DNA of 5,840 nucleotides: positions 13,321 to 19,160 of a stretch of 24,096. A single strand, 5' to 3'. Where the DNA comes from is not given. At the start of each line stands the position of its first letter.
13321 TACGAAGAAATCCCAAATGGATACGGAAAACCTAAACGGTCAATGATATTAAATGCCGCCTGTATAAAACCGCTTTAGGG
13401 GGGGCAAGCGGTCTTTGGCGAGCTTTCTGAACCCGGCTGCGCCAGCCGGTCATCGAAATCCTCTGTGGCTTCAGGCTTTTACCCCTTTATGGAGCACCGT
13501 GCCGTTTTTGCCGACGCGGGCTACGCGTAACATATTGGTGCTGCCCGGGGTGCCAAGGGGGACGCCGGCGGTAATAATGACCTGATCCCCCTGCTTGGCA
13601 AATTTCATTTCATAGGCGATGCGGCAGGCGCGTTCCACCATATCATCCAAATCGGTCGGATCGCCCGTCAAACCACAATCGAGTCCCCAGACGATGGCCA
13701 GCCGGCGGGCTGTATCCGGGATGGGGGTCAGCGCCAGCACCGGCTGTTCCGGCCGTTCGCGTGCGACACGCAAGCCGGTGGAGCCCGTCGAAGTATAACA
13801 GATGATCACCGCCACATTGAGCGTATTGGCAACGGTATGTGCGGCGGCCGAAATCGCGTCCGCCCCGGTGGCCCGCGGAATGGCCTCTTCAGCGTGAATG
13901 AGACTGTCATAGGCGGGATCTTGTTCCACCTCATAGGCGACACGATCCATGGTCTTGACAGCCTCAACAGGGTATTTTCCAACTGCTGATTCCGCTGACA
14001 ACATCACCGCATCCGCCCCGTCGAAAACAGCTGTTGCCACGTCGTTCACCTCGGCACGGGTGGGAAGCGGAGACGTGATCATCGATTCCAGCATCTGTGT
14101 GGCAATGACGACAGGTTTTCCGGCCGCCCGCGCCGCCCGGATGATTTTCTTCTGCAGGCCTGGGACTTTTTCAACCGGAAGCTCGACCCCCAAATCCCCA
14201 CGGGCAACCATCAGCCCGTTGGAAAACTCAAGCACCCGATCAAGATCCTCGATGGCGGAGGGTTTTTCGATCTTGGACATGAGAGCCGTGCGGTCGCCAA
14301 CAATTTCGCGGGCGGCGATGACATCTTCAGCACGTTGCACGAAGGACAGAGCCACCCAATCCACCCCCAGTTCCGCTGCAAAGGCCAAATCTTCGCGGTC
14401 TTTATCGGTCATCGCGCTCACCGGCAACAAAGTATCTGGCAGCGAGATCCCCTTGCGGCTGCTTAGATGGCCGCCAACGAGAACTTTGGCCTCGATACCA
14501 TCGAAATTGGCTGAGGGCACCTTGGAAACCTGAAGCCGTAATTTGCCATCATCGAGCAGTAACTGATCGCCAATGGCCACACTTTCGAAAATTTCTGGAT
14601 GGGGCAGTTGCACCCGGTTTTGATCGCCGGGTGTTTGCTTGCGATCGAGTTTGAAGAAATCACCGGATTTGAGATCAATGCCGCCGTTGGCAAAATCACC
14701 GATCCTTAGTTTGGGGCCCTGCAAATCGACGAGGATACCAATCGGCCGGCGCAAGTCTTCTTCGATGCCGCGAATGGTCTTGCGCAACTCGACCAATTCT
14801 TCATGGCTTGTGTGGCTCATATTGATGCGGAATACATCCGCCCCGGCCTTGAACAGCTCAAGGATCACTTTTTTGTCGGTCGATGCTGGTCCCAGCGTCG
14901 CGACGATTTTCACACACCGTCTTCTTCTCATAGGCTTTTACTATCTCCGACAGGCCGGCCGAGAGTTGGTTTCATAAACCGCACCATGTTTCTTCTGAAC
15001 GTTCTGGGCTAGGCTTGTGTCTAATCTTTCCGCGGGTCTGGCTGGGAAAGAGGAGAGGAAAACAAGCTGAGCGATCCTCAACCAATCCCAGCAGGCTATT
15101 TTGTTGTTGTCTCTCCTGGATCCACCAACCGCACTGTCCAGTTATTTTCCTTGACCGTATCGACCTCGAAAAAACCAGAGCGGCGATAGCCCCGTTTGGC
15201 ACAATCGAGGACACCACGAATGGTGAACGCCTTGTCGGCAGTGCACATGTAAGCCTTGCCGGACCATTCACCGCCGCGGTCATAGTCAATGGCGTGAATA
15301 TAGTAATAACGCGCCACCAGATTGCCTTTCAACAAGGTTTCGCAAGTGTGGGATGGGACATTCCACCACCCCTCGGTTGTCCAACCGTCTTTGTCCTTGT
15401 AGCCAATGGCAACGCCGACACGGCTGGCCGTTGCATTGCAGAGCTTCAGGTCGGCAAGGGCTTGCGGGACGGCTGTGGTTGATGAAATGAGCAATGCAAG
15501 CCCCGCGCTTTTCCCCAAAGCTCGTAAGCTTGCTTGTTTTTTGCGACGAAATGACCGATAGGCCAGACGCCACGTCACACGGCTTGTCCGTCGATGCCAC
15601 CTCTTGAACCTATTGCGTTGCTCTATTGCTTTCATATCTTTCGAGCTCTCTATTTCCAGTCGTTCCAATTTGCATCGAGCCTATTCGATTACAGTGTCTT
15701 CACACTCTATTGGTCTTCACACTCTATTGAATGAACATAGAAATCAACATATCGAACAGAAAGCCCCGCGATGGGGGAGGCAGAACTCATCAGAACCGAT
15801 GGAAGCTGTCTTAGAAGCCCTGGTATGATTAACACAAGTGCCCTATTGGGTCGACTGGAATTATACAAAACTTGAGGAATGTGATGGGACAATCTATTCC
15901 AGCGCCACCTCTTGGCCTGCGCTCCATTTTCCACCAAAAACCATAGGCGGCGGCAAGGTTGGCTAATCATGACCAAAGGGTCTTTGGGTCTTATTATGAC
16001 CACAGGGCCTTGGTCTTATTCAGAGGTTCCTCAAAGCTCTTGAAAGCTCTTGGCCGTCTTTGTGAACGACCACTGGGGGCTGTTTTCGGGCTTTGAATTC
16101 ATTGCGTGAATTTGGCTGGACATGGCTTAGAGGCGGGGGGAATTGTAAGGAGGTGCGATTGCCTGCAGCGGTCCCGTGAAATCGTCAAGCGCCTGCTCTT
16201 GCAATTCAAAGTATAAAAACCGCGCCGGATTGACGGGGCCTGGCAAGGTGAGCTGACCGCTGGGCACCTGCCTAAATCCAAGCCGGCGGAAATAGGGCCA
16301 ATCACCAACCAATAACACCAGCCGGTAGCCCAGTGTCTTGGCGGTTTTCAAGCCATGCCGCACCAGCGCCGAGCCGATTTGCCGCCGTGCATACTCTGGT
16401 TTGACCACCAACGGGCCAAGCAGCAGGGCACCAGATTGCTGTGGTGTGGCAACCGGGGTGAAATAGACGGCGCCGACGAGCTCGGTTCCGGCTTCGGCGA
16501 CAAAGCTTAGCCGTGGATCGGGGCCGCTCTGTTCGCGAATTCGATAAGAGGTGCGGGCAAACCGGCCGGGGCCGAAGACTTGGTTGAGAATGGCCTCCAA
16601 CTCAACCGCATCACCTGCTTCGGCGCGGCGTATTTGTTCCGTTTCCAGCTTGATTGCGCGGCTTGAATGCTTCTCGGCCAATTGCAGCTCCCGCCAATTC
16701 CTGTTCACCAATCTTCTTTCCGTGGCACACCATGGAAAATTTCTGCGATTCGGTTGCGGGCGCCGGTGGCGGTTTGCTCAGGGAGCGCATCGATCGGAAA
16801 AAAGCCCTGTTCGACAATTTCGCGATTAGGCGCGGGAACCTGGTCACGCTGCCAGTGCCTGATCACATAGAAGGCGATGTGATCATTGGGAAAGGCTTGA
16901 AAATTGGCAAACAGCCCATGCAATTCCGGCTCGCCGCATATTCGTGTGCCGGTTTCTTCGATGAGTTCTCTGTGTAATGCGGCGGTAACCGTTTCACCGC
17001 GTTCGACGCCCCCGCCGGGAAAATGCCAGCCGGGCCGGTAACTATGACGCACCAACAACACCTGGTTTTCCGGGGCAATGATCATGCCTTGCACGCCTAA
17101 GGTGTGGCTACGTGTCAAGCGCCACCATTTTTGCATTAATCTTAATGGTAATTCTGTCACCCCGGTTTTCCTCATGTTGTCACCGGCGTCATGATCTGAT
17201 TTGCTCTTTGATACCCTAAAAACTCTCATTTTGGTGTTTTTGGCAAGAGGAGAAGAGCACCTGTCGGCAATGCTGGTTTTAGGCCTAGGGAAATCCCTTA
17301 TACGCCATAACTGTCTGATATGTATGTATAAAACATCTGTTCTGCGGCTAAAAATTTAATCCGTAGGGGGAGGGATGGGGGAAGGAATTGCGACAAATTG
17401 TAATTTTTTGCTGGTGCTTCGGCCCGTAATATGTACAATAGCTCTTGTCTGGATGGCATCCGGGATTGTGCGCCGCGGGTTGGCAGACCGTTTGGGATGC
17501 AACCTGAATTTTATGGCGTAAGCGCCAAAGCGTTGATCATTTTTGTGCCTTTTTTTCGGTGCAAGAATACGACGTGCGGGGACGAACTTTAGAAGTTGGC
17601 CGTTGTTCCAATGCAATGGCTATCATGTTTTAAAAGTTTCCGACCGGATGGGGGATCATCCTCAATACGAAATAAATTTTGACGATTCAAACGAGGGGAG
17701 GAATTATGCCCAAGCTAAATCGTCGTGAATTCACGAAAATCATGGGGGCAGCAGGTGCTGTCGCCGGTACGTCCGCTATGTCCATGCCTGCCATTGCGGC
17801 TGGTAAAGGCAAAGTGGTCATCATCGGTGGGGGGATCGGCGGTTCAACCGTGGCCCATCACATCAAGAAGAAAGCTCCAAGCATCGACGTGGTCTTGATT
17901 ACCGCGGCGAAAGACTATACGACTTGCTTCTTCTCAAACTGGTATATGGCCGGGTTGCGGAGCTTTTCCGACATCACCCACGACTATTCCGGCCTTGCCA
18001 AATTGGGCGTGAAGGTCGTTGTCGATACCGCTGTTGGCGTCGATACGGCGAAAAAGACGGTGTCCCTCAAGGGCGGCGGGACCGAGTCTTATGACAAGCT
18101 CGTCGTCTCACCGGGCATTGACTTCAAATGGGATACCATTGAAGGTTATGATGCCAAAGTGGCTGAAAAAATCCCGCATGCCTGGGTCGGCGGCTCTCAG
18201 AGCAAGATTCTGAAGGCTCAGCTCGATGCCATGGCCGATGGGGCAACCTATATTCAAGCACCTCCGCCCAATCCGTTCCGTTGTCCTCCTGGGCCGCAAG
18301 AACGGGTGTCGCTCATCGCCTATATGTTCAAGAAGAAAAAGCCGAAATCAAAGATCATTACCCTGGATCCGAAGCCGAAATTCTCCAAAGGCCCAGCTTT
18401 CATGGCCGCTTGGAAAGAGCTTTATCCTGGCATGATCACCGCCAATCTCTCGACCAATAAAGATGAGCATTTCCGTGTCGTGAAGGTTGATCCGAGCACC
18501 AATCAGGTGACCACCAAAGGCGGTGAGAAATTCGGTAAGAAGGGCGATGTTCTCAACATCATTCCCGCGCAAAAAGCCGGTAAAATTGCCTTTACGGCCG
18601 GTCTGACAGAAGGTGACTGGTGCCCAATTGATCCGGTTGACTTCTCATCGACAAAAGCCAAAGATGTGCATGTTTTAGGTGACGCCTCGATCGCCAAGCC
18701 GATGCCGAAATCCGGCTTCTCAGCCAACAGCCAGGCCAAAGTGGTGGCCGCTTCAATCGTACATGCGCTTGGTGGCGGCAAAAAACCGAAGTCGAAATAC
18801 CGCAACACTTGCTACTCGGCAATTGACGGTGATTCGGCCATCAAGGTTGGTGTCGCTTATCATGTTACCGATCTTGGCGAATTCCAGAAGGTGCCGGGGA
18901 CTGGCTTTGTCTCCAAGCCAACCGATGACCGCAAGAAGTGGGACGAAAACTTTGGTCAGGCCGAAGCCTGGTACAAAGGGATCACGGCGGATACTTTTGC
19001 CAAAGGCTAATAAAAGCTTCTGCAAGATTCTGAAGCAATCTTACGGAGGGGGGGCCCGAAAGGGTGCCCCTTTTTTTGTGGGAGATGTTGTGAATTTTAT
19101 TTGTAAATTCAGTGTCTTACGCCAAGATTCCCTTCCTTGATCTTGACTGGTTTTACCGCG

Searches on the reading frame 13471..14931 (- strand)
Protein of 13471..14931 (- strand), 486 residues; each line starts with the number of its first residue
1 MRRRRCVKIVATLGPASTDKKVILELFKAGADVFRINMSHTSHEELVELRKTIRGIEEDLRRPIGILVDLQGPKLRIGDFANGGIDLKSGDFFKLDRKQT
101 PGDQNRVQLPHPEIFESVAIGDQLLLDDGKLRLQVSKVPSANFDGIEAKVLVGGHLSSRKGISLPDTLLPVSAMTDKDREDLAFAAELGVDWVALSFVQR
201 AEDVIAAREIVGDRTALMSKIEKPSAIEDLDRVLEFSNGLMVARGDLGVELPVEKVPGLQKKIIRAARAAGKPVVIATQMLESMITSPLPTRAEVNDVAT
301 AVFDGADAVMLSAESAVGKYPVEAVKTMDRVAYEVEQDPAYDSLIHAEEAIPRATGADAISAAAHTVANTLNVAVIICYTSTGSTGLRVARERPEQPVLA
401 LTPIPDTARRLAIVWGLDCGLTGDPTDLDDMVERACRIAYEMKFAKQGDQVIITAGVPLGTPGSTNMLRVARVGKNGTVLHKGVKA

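Call 19: search_protein_families(library=pfam, proteins=[window:13471-14931:-], max_evalue=0.001)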
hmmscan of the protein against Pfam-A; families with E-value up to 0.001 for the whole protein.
window:13471-14931:- (486 aa): 2 families
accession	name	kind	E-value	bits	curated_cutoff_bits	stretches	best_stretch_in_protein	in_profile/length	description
PF00224.27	PK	-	2.9e-103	345.8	30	1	5-325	2-328/328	Pyruvate kinase, barrel domain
PF02887.21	PK_C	-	9.5e-34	116.4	28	1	358-470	1-113/114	Pyruvate kinase, alpha/beta domain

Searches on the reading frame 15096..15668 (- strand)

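Call 20: search_protein_families(library=pfam, proteins=[window:15096-15668:-], max_evalue=0.001)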
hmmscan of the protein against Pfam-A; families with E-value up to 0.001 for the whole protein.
window:15096-15668:- (190 aa): 1 family
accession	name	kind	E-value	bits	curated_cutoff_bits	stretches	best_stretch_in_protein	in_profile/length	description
PF06282.16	DUF1036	-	1.4e-42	145.3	23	1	70-181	1-112/113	Protein of unknown function (DUF1036)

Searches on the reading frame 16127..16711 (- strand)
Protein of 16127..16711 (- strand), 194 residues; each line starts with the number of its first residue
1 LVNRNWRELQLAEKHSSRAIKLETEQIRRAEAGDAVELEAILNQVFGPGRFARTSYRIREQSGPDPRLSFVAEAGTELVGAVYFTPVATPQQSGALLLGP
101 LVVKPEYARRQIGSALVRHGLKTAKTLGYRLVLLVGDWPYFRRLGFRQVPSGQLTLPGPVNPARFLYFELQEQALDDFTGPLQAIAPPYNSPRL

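Call 20: search_protein_families(library=pfam, proteins=[window:16127-16711:-], max_evalue=0.001)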
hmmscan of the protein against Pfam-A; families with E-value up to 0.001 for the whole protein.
window:16127-16711:- (194 aa): 3 families
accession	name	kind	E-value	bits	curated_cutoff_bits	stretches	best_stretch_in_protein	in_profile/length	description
PF00583.31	Acetyltransf_1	-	4.3e-10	40.3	20.7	1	52-146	18-116/116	Acetyltransferase (GNAT) family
PF13508.13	Acetyltransf_7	-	5.4e-08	33.5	27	1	69-147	5-83/84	Acetyltransferase (GNAT) domain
PF13527.13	Acetyltransf_9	-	1.4e-06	28.8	25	1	26-148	1-126/127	Acetyltransferase (GNAT) domain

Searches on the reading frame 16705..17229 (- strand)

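Call 20: search_protein_families(library=pfam, proteins=[window:16705-17229:-], max_evalue=0.001)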
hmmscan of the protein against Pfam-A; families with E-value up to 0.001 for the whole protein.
window:16705-17229:- (174 aa): 1 family
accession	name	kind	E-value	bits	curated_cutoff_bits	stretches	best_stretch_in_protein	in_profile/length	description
PF00293.34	NUDIX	-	2.2e-19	70.3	21.1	1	45-159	5-129/134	NUDIX domain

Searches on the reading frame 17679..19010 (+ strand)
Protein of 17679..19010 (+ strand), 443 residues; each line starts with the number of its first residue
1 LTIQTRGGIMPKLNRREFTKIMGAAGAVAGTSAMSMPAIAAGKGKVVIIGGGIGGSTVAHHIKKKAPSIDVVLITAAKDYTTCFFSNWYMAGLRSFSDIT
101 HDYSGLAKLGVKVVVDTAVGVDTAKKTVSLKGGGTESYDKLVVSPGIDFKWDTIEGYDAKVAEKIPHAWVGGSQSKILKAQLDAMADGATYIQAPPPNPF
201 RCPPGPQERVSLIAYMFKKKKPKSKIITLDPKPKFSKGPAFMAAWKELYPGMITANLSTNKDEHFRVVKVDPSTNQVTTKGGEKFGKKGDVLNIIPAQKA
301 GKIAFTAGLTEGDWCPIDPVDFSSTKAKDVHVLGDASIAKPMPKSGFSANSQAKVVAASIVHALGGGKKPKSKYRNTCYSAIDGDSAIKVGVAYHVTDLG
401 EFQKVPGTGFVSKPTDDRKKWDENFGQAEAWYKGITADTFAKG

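Call 20: search_protein_families(library=pfam, proteins=[window:17679-19010:+], max_evalue=0.001)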
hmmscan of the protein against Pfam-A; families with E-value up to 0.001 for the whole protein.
window:17679-19010:+ (443 aa): 4 families
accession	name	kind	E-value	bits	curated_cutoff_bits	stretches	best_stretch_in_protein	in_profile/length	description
PF21706.3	FCSD_central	-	2.9e-39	134.2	27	1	176-296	2-116/116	Sulfide dehydrogenase [flavocytochrome c] flavoprotein chain, central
PF09242.17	FCSD-flav_bind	-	4.7e-17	62.6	26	1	371-440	2-71/71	Flavocytochrome c sulphide dehydrogenase, flavin-binding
PF07992.20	Pyr_redox_2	-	1.9e-08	34.5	26.1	1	45-157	2-119/291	Pyridine nucleotide-disulphide oxidoreductase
PF01266.30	DAO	-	0.00022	21.3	27.9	0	45-78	1-32/353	FAD dependent oxidoreductase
